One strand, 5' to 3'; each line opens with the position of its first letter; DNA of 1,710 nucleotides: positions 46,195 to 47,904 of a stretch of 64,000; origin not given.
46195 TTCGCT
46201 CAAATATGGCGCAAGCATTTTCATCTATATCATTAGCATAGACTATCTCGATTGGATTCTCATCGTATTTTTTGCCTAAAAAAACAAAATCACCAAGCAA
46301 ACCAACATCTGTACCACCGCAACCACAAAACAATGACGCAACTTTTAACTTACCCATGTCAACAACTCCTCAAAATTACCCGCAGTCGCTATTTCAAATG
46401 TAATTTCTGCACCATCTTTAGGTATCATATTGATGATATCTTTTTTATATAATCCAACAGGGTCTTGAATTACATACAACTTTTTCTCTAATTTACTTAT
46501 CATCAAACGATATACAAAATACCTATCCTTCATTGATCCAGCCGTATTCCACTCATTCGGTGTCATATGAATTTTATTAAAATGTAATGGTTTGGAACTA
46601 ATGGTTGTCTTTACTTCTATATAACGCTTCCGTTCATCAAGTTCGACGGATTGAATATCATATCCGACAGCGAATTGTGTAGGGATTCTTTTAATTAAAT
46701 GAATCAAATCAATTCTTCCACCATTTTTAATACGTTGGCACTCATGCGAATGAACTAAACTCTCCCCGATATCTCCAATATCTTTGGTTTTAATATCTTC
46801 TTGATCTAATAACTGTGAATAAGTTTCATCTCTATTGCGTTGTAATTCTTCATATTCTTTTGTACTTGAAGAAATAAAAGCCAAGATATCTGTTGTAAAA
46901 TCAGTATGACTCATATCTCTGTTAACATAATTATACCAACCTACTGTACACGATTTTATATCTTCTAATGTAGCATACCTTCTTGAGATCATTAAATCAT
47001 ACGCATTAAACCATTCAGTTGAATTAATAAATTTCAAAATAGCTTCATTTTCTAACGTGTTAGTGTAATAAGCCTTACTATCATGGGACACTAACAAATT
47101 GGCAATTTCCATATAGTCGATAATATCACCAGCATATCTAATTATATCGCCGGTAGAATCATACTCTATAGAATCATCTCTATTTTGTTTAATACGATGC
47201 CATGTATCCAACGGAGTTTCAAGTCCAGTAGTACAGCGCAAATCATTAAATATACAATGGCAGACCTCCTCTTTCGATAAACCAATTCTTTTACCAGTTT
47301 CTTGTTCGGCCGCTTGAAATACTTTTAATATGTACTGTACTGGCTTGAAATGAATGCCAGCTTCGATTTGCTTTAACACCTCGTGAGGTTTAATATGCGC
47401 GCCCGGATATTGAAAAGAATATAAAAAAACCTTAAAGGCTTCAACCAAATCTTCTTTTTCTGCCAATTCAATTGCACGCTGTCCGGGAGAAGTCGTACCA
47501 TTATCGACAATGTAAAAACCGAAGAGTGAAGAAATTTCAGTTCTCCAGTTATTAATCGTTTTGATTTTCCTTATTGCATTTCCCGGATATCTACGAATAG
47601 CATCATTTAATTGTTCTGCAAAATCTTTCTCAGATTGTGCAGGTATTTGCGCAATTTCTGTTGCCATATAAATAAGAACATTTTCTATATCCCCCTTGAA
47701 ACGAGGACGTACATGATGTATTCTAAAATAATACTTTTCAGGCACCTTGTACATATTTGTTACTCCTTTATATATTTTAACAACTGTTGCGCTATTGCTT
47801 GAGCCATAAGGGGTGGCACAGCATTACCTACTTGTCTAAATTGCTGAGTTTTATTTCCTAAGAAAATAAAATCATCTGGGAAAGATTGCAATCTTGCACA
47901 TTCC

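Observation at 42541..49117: Five-gene low-GC defence operon (HTH, M, R, M, PHP-ATPase) nested inside the GC-rich element next to its putative origin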

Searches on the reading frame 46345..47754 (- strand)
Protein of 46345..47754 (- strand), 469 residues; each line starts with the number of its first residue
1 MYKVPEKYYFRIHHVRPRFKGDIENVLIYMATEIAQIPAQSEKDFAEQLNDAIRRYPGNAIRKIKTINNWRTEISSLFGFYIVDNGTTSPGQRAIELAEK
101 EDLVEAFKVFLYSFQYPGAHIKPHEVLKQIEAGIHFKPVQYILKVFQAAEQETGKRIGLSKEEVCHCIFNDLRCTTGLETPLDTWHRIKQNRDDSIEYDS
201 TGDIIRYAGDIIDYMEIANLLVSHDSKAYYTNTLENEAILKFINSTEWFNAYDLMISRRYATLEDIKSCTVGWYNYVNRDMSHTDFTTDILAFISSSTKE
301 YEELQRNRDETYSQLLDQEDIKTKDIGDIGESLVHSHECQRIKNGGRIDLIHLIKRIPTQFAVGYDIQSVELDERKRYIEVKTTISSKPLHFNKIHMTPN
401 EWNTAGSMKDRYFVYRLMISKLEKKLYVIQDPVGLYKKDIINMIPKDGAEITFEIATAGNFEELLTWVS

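Call 3: search_protein_families(library=pfam, proteins=[window:46345-47754:-], max_evalue=0.01)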
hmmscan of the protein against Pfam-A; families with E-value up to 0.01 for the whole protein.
window:46345-47754:- (469 aa): 2 families
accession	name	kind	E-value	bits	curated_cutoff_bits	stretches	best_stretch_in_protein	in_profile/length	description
PF11564.14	BpuJI_N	-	1.3e-105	353.1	25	1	2-273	1-277/278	Restriction endonuclease BpuJI - N terminal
PF13020.12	NOV_C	-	1.1e-13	51.5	22.1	1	330-428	1-90/91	Protein NO VEIN, C-terminal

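Call 4: search_protein_families(library=padloc, proteins=[window:46345-47754:-], max_evalue=0.01)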
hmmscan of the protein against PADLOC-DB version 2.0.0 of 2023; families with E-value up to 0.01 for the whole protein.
window:46345-47754:- (469 aa): 7 families
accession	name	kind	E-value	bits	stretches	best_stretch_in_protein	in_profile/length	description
PDLC03432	REase_II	-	2.5e-34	117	1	5-445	5-438/462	Type II restriction enzyme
PDLC05008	PDC-S36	-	7.6e-19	66.5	1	318-432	150-263/280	-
PDLC04021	PD-T4-1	-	7.9e-13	46.1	1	297-423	218-349/383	-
PDLC03964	TmtA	-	1.5e-11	41.1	1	297-433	1375-1517/1538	-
PDLC03965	TmtA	-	9.4e-10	35.1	1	317-438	1232-1342/1370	-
PDLC04022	PD-T4-1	-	0.00016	19.1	1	319-415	74-174/216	-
PDLC03968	TmtA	-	0.00018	17.3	1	371-433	1393-1454/1486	-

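Call 5: search_protein_families(library=ncbifam, proteins=[window:46345-47754:-], max_evalue=0.01)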
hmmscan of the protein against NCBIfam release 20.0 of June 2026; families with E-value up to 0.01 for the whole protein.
window:46345-47754:- (469 aa): 0 families

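Call 21: find_homologous_proteins(query=window:46345-47754:-)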
Query window:46345-47754:- (469 aa): 2675 proteins with E <= 0.001 among 7824 candidates; the best 120 are listed.
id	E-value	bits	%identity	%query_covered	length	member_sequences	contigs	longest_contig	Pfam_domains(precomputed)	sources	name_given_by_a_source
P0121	0.0e+0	1062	99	100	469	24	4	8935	PF13020.13,PF11564.16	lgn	-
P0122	1.0e-279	946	85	100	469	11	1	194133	PF13020.13,PF11564.16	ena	-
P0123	6.4e-277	937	85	100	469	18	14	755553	PF13020.13,PF11564.16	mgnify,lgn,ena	mgnify:FL=1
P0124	1.6e-276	936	85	100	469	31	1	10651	PF13020.13,PF11564.16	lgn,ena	-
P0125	3.1e-273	925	84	100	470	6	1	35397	PF13020.13,PF11564.16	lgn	-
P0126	1.2e-264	896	81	100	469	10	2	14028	PF13020.13,PF11564.16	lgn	-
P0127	3.8e-262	888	80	100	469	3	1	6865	PF13020.13,PF11564.16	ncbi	-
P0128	3.5e-261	885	80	100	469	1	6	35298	PF13020.13,PF11564.16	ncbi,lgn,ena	-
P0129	4.0e-259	878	79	100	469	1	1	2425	PF13020.13,PF11564.16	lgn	-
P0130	5.8e-259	878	80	100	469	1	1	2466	PF13020.13,PF11564.16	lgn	-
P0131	1.0e-258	877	79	100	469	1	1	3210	PF13020.13,PF11564.16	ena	-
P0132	2.4e-258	876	80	100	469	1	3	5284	PF13020.13,PF11564.16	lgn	-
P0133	4.4e-258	875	79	100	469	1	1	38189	PF13020.13,PF11564.16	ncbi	-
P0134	9.0e-258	874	79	100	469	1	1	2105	PF13020.13,PF11564.16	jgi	jgi:hypothetical protein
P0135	1.3e-257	873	78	100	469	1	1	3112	PF13020.13,PF11564.16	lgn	-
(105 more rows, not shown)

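Call 23: find_related_loci(query=A1, collection=genome_contigs, flank=9000)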
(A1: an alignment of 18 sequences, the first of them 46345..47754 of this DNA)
Query A1 (469 aa) in genome_contigs; peptide patterns used: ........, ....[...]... (x = any residue, [..] = any of these).
356 stretches matched a pattern; 313 encode a relative of the query (tblastn E <= 1e-3); the best 80 are kept; 80 distinct loci.
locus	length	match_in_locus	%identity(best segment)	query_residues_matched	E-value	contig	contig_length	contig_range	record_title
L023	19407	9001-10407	84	1-469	0e+0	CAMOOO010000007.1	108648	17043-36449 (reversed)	MAG: uncultured Clostridia bacterium isolate SRR873608_bin.182_metaWRAP_v1.3_MAG genome assembly, contig: NODE_285_lengt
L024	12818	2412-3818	80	1-469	0e+0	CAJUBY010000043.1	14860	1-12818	MAG TPA_asm: uncultured Christensenella sp. isolate MGBC129342 genome assembly, contig: MGBC129342.43, whole genome shot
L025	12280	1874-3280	79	1-469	0e+0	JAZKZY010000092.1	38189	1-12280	MAG: Candidatus Scatosoma sp. isolate T1900045082_TC20190076.MAGScoT_cleanbin_000021 SGB_4667_k141_2748323, whole genome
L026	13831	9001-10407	76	1-469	0e+0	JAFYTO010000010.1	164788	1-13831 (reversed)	MAG: Clostridia bacterium isolate RGIG7409 Water_buffalos_Cecum.Co__c2216440, whole genome shotgun sequence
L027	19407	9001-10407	76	1-469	0e+0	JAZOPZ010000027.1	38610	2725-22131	MAG: Christensenellaceae bacterium isolate T1900045570_YK20190264.MAGScoT_cleanbin_000013 SGB_7972_k141_2405865, whole g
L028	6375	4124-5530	75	1-469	0e+0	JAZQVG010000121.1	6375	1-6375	MAG: Christensenellaceae bacterium isolate T1900045171_TC20190165.MAGScoT_cleanbin_000005 SGB_5190_k141_2453496, whole g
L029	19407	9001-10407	71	1-469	0e+0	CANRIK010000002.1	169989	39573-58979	MAG: uncultured Clostridia bacterium isolate Lapin-008__bin33 genome assembly, contig: Lapin-008__NODE_57_length_169989_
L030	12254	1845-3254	69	1-469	0e+0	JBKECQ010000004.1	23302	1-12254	MAG: Aminipila sp. isolate VLC_042 k121_4555673, whole genome shotgun sequence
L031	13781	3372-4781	69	2-468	0e+0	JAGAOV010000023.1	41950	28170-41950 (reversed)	MAG: Ruminococcus sp. isolate RGIG8638 Water_deer_Cecum.Co__c1369353, whole genome shotgun sequence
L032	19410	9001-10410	68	2-468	0e+0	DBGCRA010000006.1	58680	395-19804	MAG TPA_asm: Candidatus Gallispira sp. isolate MAG11578 contig6, whole genome shotgun sequence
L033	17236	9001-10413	68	2-469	0e+0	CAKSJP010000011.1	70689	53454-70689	MAG: uncultured Ruminococcus sp. isolate REFINED_METABAT215_TOP10_CONTIGS_1500_ASSEMBLY_K77_MERGED__Hadza_MoBio_hadza-I-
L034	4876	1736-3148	68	2-469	0e+0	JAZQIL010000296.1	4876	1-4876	MAG: Oscillospiraceae bacterium isolate T1900044625_TS20190091.MAGScoT_cleanbin_000006 SGB_928_k141_502221, whole genome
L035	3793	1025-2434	68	2-468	0e+0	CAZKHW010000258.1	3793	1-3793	MAG TPA_asm: uncultured Ruminococcus sp. isolate SRP199465_co2_654 genome assembly, contig: NODE_69495_length_3793_cov_4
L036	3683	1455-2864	68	2-468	0e+0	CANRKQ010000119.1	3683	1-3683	MAG: uncultured Clostridia bacterium isolate Lapin-020__bin57 genome assembly, contig: Lapin-020__NODE_39404_length_3683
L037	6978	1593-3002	67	1-469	0e+0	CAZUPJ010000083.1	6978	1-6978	MAG TPA_asm: uncultured Treponemataceae bacterium isolate ERP123703_co3_301 genome assembly, contig: NODE_12785_length_6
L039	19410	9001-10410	66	1-469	0e+0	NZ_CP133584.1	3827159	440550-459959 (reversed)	Bengtsoniella intestinalis strain BP47G chromosome, complete genome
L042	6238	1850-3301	65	2-469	0e+0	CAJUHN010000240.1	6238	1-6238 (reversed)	MAG TPA_asm: uncultured Lachnospiraceae bacterium isolate MGBC136627 genome assembly, contig: MGBC136627.240, whole geno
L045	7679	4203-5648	64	2-467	0e+0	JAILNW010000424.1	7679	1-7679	MAG: Lachnospiraceae bacterium isolate RUI290 k141_12081487_flag=0_multi=10.9867_len=7679, whole genome shotgun sequence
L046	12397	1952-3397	64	2-467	0e+0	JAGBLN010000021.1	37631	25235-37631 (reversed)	MAG: Lachnospiraceae bacterium isolate RGIG9225 Water_deer_Rumen-2__c166285, whole genome shotgun sequence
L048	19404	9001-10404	67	1-467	0e+0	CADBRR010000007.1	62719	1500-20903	MAG: uncultured Clostridiales bacterium isolate RUG14239 genome assembly, contig: RUG14239_asm_7, whole genome shotgun s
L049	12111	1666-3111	64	2-467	0e+0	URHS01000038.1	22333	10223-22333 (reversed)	uncultured Blautia sp. isolate UMGS1010 genome assembly, contig: NODE_1656_length_22333_cov_4.559880, whole genome shotg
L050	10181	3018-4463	63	2-467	0e+0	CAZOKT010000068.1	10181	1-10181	MAG TPA_asm: uncultured Parabacteroides sp. isolate SRP141132_co4_16 genome assembly, contig: NODE_7061_length_10181_cov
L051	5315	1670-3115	63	2-467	0e+0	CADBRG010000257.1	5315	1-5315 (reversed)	MAG: uncultured Lachnospiraceae bacterium isolate RUG14228 genome assembly, contig: RUG14228_asm_257, whole genome shotg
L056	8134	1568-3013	63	2-467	0e+0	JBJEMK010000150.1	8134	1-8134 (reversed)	MAG: Eubacterium sp. isolate PUUB23_bin.002 NODE_6758_length_8134_cov_7.827949, whole genome shotgun sequence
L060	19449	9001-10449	63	1-467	0e+0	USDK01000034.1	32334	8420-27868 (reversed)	uncultured Lachnospiraceae bacterium isolate UMGS1617 genome assembly, contig: NODE_661_length_32334_cov_7.693423, whole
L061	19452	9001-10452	63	2-467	0e+0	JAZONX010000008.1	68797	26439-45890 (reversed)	MAG: Eubacteriales bacterium isolate T1900045635_YK20190329.MAGScoT_cleanbin_000021 SGB_8087_k141_539647, whole genome s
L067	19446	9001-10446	63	2-467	0e+0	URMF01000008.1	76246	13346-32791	uncultured Clostridiales bacterium isolate UMGS1135 genome assembly, contig: NODE_67_length_76246_cov_6.449896, whole ge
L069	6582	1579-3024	64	2-467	0e+0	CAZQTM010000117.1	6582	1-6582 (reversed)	MAG TPA_asm: uncultured Lachnospiraceae bacterium isolate SRP192927_co4_429 genome assembly, contig: NODE_31709_length_6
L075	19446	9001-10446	63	2-467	0e+0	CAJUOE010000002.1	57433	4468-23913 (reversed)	MAG TPA_asm: uncultured Lachnospiraceae bacterium isolate MGBC161624 genome assembly, contig: MGBC161624.2, whole genome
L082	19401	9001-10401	64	2-467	0e+0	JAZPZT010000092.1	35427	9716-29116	MAG: Acutalibacteraceae bacterium isolate T1900044644_TS20190110.MAGScoT_cleanbin_000032 SGB_1323_k141_702606, whole gen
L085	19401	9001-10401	63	2-467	0e+0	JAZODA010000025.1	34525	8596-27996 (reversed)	MAG: Acutalibacteraceae bacterium isolate T1900044754_TS20190420.MAGScoT_cleanbin_000003 SGB_2256_k141_1103388, whole ge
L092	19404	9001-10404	61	1-467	0e+0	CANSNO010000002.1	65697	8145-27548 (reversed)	MAG TPA_asm: uncultured Clostridia bacterium isolate SRR15634016_bin.20_metawrap_v1.3_MAG genome assembly, contig: NODE.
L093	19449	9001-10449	64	2-467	0e+0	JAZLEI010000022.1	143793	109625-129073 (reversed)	MAG: Acetatifactor sp. isolate T1900045021_TC20190014.MAGScoT_cleanbin_000007 SGB_4405_k141_2924582, whole genome shotgu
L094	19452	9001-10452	64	2-469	0e+0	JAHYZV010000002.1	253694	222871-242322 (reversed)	MAG: Clostridiales bacterium isolate HRGM_Genome_1568 HRGM_Genome_1568_2, whole genome shotgun sequence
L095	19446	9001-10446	58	2-467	0e+0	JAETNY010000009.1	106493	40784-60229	MAG: Bacillota bacterium isolate S11_Bin2 scaffold_134, whole genome shotgun sequence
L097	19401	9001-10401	65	2-467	0e+0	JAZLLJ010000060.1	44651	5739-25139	MAG: Acutalibacteraceae bacterium isolate T1900044958_TA20190014.MAGScoT_cleanbin_000005 SGB_3877_k141_576737, whole gen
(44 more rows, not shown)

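Call 26: search_protein_families(library=pfam, proteins=[L033:11390-13987:+, L069:3967-6576:+, L093:11430-14351:+, L049:4572-6941:+, L056:3933-6152:+, L067:11460-13619:+, L032:11379-13388:+, L075:11437-13392:+, L039:11406-13208:+, L050:5906-7846:+], max_evalue=0.001)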
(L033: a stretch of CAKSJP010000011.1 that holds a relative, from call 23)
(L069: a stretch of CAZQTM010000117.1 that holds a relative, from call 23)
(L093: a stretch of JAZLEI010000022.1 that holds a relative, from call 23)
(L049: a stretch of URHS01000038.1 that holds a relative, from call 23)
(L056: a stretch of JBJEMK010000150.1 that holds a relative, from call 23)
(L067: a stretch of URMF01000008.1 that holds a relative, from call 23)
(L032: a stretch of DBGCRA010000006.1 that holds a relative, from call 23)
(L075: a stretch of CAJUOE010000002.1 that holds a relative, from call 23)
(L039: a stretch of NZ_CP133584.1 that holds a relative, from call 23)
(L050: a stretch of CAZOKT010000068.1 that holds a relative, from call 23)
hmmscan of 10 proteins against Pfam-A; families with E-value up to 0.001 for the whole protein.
L033:11390-13987:+ (865 aa): 3 families
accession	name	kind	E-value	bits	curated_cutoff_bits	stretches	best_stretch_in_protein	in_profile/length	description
PF02463.25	SMC_N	-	1.6e-11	44.5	40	1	490-684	94-202/220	RecF/RecN/SMC N terminal domain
PF13476.12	AAA_23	-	0.00068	20.8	27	1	88-339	5-197/201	AAA domain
PF00005.33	ABC_tran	-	0.0009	20.3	25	0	105-133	13-41/137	ABC transporter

L069:3967-6576:+ (869 aa): 1 family
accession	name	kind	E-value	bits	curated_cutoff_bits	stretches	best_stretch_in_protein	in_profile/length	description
PF13304.12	AAA_21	-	3.7e-09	37.5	27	1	751-812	239-302/304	AAA domain, putative AbiEii toxin, Type IV TA system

L093:11430-14351:+ (973 aa): 3 families
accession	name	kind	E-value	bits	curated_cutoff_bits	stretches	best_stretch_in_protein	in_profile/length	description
PF13304.12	AAA_21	-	1.3e-06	29.1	27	1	764-914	166-302/304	AAA domain, putative AbiEii toxin, Type IV TA system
PF02811.25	PHP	-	7.2e-06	26.9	26.4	1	16-107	2-71/164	PHP domain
PF02463.25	SMC_N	-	2.1e-05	24.5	40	0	575-929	135-214/220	RecF/RecN/SMC N terminal domain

L049:4572-6941:+ (789 aa): 1 family
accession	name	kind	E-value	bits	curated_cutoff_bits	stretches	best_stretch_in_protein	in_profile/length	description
PF13304.12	AAA_21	-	1.8e-09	38.6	27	1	660-726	235-302/304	AAA domain, putative AbiEii toxin, Type IV TA system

L056:3933-6152:+ (739 aa): 5 families
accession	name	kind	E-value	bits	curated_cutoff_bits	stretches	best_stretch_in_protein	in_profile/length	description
PF13175.12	AAA_15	-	9.2e-44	151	32.1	1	32-456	1-374/374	AAA ATPase domain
PF20469.4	OLD-like_TOPRIM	-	5.1e-17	62.6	23.2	1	513-585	2-67/67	Overcoming lysogenization defect protein-like, TOPRIM domain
PF13304.12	AAA_21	-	2.4e-15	57.8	27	1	336-455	220-302/304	AAA domain, putative AbiEii toxin, Type IV TA system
PF11398.14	DUF2813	-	5e-13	49.6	21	1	402-481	278-350/372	Protein of unknown function (DUF2813)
PF13476.12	AAA_23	-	3.1e-05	25.1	27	1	36-243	1-142/201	AAA domain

L067:11460-13619:+ (719 aa): 5 families
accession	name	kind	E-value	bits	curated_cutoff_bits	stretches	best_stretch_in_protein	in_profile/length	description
PF13175.12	AAA_15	-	8.9e-45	154.3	32.1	1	1-425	1-374/374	AAA ATPase domain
PF20469.4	OLD-like_TOPRIM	-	3.9e-17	63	23.2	1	482-554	2-67/67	Overcoming lysogenization defect protein-like, TOPRIM domain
PF13304.12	AAA_21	-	2e-15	58.1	27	1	300-424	220-302/304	AAA domain, putative AbiEii toxin, Type IV TA system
PF11398.14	DUF2813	-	1.4e-12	48.2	21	1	371-450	278-350/372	Protein of unknown function (DUF2813)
PF13476.12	AAA_23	-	0.00022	22.4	27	1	5-237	1-155/201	AAA domain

L032:11379-13388:+ (669 aa): 4 families
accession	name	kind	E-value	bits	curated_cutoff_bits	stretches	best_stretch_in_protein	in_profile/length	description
PF13538.12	UvrD_C_2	-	3.1e-09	37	27.4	1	520-566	2-50/52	UvrD-like helicase C-terminal domain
PF01443.25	Viral_helicase1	-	4.4e-06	27.1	21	0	196-237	2-38/228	Viral superfamily 1 RNA helicase core domain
PF00580.27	UvrD-helicase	-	8.2e-05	22.8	23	0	300-358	190-253/271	UvrD/REP helicase N-terminal domain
PF13245.12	AAA_19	-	0.0001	22.9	25.1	1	189-357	8-130/134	AAA domain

L075:11437-13392:+ (651 aa): 1 family
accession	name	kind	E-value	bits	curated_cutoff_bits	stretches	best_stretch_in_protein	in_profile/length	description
PF10592.14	AIPR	-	1.3e-34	120.8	25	1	242-606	1-271/308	AIPR protein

L039:11406-13208:+ (600 aa): 1 family
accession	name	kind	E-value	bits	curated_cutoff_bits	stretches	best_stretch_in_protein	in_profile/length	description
PF19614.4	DUF6119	-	3.8e-23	82.4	27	1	26-487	16-425/524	Family of unknown function (DUF6119)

L050:5906-7846:+ (646 aa): 6 families
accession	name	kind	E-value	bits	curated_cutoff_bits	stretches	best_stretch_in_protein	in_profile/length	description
PF13175.12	AAA_15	-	1.9e-26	94.1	32.1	1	14-356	3-373/374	AAA ATPase domain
PF11398.14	DUF2813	-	2.4e-17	63.8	21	2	316-393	284-361/372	Protein of unknown function (DUF2813)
PF13304.12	AAA_21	-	1.2e-15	58.8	27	2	191-357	118-303/304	AAA domain, putative AbiEii toxin, Type IV TA system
PF20469.4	OLD-like_TOPRIM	-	4.4e-13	50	23.2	1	405-468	1-65/67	Overcoming lysogenization defect protein-like, TOPRIM domain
PF13476.12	AAA_23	-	2.5e-06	28.7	27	1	17-237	2-195/201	AAA domain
PF02463.25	SMC_N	-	6.2e-05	23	40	1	14-57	2-48/220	RecF/RecN/SMC N terminal domain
